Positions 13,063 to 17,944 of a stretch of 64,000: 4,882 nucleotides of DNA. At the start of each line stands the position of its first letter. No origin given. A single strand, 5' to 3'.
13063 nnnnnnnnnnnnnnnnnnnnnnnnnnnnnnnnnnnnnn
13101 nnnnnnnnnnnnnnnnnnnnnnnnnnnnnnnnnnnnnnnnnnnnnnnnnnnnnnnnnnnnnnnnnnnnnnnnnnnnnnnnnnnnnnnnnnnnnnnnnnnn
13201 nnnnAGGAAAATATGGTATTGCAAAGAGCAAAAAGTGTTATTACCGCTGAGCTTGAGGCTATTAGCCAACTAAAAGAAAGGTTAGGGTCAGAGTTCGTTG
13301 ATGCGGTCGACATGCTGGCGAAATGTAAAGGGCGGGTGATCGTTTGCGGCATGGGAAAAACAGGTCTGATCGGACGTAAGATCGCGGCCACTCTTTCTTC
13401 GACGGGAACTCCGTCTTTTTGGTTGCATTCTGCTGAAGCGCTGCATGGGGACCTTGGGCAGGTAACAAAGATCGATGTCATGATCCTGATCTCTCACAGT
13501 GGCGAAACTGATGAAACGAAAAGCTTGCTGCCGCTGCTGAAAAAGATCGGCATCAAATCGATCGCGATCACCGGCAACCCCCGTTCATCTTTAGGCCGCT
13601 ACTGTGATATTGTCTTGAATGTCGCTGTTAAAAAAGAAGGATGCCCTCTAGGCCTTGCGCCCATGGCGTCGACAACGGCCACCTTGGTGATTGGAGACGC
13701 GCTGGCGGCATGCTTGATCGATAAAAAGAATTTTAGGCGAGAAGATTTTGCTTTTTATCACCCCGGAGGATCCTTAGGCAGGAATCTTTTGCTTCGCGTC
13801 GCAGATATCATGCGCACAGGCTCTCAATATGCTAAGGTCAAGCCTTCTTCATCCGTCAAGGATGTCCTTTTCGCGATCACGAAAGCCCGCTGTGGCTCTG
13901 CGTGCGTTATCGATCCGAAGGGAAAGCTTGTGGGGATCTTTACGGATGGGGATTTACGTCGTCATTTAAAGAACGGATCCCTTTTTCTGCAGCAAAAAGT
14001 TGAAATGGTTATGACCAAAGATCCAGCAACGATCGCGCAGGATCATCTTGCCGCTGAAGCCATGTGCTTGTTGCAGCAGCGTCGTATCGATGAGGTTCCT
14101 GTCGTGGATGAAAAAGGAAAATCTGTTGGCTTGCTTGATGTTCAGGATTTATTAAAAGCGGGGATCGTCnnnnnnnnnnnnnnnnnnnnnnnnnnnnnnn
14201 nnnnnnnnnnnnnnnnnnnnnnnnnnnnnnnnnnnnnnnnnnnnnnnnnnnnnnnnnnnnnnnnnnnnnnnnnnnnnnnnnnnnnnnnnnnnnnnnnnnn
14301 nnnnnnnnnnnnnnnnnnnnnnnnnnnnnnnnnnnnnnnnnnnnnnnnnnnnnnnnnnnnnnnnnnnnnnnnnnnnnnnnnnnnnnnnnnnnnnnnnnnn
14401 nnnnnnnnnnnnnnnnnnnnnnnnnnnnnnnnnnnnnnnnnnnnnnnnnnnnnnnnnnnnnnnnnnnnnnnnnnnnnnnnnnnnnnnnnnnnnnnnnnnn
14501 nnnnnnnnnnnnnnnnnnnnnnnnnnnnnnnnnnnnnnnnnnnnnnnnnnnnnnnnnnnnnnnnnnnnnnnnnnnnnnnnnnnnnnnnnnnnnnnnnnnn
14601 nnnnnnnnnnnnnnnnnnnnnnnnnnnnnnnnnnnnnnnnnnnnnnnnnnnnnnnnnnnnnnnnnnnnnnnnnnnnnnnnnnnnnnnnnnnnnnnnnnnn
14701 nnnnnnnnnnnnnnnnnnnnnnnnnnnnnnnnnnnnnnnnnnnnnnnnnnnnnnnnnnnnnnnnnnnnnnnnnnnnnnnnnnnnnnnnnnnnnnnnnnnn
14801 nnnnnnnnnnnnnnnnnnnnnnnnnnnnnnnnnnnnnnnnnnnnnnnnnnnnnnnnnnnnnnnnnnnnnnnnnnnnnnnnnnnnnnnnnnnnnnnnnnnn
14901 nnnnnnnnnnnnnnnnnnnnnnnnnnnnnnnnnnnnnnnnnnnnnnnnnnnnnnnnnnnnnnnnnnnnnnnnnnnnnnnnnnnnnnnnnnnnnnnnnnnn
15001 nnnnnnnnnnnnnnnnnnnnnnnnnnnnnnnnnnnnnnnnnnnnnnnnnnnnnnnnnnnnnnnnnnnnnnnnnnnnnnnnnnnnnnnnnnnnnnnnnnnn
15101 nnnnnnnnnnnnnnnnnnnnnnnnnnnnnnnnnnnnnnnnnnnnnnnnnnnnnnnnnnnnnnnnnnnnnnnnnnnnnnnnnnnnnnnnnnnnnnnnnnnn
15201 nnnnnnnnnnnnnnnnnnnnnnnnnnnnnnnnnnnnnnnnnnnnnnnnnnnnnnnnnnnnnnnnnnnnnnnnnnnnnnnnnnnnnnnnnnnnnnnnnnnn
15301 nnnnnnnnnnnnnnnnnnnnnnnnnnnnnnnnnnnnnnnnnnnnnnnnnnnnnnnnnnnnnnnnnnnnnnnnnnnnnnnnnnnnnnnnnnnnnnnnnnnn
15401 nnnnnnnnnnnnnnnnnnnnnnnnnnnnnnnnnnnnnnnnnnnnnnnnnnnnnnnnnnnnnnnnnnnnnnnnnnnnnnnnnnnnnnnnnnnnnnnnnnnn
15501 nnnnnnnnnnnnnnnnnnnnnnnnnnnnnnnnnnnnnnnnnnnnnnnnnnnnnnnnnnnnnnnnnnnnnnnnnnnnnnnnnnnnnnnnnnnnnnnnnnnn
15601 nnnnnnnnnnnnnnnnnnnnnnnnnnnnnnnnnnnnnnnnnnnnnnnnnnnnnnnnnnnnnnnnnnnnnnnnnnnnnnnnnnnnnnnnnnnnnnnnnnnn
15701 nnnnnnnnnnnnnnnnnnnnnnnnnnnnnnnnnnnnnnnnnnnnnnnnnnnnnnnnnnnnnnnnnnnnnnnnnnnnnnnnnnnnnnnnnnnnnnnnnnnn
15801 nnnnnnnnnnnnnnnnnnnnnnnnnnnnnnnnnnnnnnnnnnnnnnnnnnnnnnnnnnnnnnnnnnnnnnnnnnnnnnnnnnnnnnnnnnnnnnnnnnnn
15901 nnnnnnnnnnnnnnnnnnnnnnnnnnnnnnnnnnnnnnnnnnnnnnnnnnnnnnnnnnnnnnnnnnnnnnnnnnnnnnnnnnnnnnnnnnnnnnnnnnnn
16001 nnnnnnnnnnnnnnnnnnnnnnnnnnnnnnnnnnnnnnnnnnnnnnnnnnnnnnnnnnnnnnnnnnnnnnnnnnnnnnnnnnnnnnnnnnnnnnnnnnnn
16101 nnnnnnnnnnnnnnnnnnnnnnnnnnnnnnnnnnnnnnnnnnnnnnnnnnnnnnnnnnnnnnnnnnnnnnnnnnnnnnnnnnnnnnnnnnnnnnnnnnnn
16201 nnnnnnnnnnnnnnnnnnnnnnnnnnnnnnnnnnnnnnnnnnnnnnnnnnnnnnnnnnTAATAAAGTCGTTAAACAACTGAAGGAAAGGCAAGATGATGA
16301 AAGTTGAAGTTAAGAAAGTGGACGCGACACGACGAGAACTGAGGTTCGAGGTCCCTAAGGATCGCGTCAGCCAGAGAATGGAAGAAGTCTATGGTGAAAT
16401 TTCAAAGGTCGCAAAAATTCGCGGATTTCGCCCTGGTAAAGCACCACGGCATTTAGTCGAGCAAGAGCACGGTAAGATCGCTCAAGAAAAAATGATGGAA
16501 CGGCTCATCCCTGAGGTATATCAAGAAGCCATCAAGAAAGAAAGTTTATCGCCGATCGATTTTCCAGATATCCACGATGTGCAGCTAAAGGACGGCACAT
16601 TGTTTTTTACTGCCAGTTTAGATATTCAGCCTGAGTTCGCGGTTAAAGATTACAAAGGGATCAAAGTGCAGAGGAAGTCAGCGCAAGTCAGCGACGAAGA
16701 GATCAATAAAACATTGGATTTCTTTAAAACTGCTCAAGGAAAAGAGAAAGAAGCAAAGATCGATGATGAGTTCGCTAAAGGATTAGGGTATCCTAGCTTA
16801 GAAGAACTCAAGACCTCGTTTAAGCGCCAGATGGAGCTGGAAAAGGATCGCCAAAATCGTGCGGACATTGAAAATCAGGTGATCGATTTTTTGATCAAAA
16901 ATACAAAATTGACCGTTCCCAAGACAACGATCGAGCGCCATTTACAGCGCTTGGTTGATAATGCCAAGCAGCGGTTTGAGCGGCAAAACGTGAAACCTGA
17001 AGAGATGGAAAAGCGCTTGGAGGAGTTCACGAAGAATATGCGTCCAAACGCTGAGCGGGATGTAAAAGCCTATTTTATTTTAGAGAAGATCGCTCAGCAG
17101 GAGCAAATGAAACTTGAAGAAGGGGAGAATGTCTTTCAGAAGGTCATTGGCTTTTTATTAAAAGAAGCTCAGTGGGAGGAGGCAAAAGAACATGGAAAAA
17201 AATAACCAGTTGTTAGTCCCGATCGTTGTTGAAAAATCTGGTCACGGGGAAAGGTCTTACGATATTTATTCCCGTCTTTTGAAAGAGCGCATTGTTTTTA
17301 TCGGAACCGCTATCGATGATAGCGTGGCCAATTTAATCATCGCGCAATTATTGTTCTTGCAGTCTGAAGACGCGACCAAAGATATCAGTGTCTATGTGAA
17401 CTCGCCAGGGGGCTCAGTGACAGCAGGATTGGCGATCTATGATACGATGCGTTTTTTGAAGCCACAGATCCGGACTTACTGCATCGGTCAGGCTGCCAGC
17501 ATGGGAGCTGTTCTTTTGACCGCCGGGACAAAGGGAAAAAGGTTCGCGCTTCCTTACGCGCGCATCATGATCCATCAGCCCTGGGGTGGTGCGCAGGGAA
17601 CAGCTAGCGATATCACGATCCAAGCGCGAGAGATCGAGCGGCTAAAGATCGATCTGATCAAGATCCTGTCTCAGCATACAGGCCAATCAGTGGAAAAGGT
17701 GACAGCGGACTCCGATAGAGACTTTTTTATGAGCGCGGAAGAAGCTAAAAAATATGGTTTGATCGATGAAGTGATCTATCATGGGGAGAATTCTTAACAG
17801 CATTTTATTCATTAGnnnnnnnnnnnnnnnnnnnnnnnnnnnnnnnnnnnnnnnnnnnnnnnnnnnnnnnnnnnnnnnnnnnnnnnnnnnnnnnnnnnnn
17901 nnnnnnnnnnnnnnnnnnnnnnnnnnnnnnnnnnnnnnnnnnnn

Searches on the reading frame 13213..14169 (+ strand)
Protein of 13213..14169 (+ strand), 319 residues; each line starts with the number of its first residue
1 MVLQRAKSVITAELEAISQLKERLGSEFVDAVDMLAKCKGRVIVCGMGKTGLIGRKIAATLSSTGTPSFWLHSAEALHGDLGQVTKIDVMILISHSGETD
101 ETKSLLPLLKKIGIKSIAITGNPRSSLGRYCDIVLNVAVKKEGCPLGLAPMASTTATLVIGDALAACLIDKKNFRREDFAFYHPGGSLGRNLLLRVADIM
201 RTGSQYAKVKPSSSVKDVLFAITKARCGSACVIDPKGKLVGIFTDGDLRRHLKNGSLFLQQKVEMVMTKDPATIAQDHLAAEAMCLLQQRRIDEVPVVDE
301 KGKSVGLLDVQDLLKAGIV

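Call 13: search_protein_families(library=pfam, proteins=[window:13213-14169:+], max_evalue=0.00001)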
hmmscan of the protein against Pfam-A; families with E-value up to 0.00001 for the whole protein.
window:13213-14169:+ (319 aa): 2 families
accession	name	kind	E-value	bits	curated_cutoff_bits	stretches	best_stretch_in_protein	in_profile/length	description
PF01380.27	SIS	-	1e-27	97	25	1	34-165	1-129/131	SIS domain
PF00571.33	CBS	-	3.1e-22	79.1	24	2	264-316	2-54/57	CBS domain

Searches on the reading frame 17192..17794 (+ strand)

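Call 13: search_protein_families(library=pfam, proteins=[window:17192-17794:+], max_evalue=0.00001)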
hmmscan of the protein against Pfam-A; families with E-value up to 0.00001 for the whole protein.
window:17192-17794:+ (201 aa): 1 family
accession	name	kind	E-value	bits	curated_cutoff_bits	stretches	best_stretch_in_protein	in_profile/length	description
PF00574.28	CLP_protease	-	5.5e-85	284.3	20.2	1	18-196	2-180/182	Clp protease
